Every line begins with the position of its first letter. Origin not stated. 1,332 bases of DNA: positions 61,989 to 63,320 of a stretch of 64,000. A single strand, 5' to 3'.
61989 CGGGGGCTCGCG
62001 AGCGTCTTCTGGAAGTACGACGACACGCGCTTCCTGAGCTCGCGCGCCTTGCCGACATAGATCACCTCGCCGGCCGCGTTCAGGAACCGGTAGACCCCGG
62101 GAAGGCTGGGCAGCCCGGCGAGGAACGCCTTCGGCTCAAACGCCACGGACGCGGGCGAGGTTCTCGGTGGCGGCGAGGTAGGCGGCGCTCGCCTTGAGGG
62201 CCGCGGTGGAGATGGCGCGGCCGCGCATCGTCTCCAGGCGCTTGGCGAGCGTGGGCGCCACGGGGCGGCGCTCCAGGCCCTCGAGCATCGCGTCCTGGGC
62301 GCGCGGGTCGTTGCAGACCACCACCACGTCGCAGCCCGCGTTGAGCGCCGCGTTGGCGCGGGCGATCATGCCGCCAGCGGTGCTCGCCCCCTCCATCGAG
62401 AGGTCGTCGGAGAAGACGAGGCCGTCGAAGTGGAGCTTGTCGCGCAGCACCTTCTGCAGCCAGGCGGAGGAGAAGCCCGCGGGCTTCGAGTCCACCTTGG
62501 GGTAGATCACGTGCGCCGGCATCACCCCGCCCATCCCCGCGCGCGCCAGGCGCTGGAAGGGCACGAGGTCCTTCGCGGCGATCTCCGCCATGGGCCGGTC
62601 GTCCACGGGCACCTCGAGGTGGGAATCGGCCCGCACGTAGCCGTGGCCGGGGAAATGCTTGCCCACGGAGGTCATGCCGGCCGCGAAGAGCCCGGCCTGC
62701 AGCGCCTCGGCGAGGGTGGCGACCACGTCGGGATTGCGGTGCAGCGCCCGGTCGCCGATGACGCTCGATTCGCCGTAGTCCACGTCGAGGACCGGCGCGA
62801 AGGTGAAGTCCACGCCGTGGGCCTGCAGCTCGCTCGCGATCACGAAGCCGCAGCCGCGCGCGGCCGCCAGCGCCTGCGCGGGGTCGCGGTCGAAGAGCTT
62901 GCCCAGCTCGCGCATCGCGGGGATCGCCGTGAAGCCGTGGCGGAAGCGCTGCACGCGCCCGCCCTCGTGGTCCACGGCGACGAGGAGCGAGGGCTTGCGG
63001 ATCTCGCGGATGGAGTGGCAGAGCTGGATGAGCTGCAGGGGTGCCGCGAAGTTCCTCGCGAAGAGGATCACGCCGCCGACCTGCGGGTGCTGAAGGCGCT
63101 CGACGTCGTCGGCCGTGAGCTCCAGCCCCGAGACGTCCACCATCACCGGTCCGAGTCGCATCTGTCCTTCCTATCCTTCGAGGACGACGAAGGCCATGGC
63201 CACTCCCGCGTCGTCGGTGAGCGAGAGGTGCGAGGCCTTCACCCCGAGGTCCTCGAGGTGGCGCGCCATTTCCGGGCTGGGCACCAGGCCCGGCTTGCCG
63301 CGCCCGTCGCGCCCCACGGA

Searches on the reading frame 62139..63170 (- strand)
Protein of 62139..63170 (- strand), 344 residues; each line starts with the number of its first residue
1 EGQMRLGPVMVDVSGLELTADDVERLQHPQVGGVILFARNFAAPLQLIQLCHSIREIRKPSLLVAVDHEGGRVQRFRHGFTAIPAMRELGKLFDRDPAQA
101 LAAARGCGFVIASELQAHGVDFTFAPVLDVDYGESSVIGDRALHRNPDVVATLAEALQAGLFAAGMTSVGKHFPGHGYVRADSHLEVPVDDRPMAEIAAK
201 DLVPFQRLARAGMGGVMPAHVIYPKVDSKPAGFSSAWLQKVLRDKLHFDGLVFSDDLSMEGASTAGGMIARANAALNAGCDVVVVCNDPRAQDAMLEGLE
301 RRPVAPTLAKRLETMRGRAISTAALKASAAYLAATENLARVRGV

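Call 54: search_protein_families(library=pfam, proteins=[window:62139-63170:-], max_evalue=0.00001)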
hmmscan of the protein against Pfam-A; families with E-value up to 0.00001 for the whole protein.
window:62139-63170:- (344 aa): 1 family
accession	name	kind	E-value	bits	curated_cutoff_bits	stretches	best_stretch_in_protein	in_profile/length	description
PF00933.27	Glyco_hydro_3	-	1.1e-76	258.7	27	1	17-292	15-288/316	Glycosyl hydrolase family 3 N terminal domain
